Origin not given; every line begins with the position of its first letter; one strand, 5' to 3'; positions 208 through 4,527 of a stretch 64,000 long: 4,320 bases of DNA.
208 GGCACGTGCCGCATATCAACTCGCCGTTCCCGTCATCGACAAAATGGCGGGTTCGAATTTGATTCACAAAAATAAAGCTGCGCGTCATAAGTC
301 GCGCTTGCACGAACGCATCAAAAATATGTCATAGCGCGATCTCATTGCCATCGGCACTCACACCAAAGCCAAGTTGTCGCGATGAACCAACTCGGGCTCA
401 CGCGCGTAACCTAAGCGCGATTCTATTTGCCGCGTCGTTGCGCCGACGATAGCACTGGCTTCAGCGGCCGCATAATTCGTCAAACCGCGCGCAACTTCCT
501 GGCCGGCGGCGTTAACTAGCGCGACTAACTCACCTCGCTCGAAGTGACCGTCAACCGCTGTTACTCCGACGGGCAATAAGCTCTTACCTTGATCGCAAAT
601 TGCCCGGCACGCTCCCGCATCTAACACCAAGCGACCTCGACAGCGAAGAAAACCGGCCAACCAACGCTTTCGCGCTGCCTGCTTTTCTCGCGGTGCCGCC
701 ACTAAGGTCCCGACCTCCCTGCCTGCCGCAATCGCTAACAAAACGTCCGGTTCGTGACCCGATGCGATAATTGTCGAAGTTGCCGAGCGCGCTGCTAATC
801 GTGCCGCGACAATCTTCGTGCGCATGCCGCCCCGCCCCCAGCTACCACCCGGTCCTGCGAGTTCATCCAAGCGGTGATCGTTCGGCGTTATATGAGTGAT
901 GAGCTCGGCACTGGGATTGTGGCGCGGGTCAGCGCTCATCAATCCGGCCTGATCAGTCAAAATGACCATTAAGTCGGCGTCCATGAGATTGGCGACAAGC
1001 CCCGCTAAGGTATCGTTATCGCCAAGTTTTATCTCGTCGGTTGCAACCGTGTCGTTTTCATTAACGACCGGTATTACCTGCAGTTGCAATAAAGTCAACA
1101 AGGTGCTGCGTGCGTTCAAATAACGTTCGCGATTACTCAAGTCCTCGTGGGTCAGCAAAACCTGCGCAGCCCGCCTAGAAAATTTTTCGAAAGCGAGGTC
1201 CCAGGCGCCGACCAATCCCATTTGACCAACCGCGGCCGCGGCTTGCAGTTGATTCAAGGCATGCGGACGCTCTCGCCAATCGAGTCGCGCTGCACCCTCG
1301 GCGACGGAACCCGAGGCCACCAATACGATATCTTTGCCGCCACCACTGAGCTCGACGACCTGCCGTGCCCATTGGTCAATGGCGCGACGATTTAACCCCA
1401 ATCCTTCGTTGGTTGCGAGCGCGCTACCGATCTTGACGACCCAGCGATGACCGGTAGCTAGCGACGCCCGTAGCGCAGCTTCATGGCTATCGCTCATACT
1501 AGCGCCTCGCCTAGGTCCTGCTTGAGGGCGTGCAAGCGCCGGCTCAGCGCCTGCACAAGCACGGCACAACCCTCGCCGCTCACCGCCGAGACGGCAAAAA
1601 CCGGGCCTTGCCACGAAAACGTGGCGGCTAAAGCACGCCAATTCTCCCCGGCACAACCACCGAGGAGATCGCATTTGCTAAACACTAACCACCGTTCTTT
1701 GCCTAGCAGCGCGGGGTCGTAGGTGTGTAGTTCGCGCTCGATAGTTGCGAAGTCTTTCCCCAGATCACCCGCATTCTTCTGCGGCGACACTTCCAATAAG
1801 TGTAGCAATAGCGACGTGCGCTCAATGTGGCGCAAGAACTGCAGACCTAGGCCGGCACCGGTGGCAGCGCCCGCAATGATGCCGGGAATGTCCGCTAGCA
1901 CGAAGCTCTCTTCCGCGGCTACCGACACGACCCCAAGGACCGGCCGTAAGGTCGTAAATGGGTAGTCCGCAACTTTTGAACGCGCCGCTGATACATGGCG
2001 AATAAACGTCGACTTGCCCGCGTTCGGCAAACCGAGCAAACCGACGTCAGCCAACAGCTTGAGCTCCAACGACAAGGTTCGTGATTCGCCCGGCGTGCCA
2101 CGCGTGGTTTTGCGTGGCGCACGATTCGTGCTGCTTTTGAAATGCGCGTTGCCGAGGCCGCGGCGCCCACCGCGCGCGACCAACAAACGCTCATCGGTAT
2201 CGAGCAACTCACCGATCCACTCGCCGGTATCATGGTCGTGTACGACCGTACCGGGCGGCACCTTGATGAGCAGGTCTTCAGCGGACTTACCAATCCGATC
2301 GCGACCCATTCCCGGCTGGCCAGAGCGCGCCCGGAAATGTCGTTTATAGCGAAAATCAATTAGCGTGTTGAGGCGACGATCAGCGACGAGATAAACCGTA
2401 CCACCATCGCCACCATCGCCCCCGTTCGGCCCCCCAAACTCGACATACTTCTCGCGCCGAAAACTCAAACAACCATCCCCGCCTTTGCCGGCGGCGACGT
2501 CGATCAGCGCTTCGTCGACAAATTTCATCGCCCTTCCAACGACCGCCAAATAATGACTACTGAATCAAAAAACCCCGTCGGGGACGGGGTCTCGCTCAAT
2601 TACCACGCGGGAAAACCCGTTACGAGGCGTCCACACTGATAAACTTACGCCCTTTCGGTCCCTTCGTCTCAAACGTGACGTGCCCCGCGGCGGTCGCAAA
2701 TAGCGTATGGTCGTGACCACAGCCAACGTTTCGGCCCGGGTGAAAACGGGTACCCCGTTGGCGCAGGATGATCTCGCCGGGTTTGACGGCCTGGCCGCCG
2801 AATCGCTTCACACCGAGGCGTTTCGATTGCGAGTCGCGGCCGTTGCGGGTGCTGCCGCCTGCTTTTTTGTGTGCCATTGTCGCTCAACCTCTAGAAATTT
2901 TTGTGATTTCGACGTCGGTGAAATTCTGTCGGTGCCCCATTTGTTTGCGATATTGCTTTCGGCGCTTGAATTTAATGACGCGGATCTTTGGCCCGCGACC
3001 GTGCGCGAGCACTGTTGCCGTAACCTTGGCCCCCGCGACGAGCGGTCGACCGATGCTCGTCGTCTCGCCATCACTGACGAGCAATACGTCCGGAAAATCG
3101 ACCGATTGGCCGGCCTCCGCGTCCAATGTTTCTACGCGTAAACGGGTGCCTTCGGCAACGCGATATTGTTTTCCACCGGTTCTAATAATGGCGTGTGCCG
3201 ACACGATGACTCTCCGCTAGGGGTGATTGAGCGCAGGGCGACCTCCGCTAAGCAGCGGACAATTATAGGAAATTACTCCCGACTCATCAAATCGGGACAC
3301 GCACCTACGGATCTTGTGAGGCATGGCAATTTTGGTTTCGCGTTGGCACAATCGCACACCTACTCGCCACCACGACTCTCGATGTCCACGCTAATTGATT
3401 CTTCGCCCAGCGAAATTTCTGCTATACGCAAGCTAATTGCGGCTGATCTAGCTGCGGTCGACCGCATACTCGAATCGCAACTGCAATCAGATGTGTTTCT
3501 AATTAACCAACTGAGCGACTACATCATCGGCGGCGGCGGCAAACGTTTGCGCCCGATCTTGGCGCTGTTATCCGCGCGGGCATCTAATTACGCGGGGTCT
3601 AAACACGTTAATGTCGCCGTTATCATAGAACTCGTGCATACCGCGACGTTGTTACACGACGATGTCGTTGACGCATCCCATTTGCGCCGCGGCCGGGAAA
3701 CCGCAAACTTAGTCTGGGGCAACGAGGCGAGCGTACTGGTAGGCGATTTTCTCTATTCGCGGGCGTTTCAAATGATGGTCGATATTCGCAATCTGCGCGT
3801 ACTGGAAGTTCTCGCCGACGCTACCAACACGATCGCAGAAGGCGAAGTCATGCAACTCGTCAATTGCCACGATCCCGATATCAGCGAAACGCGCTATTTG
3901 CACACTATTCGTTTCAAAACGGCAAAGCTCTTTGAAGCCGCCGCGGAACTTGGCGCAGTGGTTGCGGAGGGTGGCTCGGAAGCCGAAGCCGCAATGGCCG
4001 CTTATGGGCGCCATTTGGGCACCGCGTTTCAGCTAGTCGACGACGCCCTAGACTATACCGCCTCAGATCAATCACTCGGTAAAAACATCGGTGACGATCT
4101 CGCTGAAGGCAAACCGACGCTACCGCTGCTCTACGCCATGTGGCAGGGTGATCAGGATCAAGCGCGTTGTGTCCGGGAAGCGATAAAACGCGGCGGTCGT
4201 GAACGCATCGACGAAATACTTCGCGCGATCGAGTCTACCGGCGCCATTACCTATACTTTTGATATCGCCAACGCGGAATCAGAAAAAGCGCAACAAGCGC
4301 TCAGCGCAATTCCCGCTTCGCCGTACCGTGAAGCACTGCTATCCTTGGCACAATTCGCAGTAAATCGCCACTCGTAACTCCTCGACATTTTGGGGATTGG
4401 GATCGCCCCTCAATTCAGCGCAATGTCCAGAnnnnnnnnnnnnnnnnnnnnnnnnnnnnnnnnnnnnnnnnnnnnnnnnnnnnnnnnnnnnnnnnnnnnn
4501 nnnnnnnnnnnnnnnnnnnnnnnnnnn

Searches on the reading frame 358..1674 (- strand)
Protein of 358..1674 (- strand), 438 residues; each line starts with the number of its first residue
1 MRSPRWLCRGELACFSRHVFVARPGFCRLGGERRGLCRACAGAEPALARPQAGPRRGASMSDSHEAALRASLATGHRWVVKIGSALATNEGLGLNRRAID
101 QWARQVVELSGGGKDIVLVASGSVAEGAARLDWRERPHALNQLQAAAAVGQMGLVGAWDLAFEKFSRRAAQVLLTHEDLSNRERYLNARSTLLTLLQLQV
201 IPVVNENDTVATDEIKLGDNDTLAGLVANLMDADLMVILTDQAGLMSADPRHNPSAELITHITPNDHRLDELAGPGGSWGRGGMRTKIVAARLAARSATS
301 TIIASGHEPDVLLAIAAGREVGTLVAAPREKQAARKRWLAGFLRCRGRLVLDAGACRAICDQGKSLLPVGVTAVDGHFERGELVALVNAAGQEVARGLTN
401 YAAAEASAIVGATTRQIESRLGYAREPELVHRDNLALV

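Call 73: search_protein_families(library=pfam, proteins=[window:358-1674:-], max_evalue=0.00001)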
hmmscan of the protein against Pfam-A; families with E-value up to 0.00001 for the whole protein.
window:358-1674:- (438 aa): 2 families
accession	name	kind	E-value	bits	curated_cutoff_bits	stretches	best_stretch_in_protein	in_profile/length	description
PF00696.33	AA_kinase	-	4.4e-40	138.3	24.9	1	77-304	2-233/234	Amino acid kinase family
PF01472.26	PUA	-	1.6e-19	70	24.8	1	347-418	1-71/74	PUA domain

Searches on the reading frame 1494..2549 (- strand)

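Call 73: search_protein_families(library=pfam, proteins=[window:1494-2549:-], max_evalue=0.00001)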
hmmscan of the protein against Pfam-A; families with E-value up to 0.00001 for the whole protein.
window:1494-2549:- (351 aa): 3 families
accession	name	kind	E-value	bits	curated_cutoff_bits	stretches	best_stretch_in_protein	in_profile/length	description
PF01018.28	GTP1_OBG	-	2.7e-62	209.4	27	1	11-165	1-155/155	GTP1/OBG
PF01926.29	MMR_HSR1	-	4.5e-21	75.5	21.9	1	168-289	1-110/113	50S ribosome-binding GTPase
PF02421.24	FeoB_N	-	3.5e-07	30.3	27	1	169-224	3-57/156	Ferrous iron transport protein B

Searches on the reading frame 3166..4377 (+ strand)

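Call 73: search_protein_families(library=pfam, proteins=[window:3166-4377:+], max_evalue=0.00001)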
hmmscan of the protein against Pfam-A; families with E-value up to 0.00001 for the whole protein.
window:3166-4377:+ (403 aa): 1 family
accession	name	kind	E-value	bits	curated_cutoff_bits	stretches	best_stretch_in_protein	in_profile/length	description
PF00348.22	polyprenyl_synt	-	1.4e-78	264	27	1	112-352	3-248/251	Polyprenyl synthetase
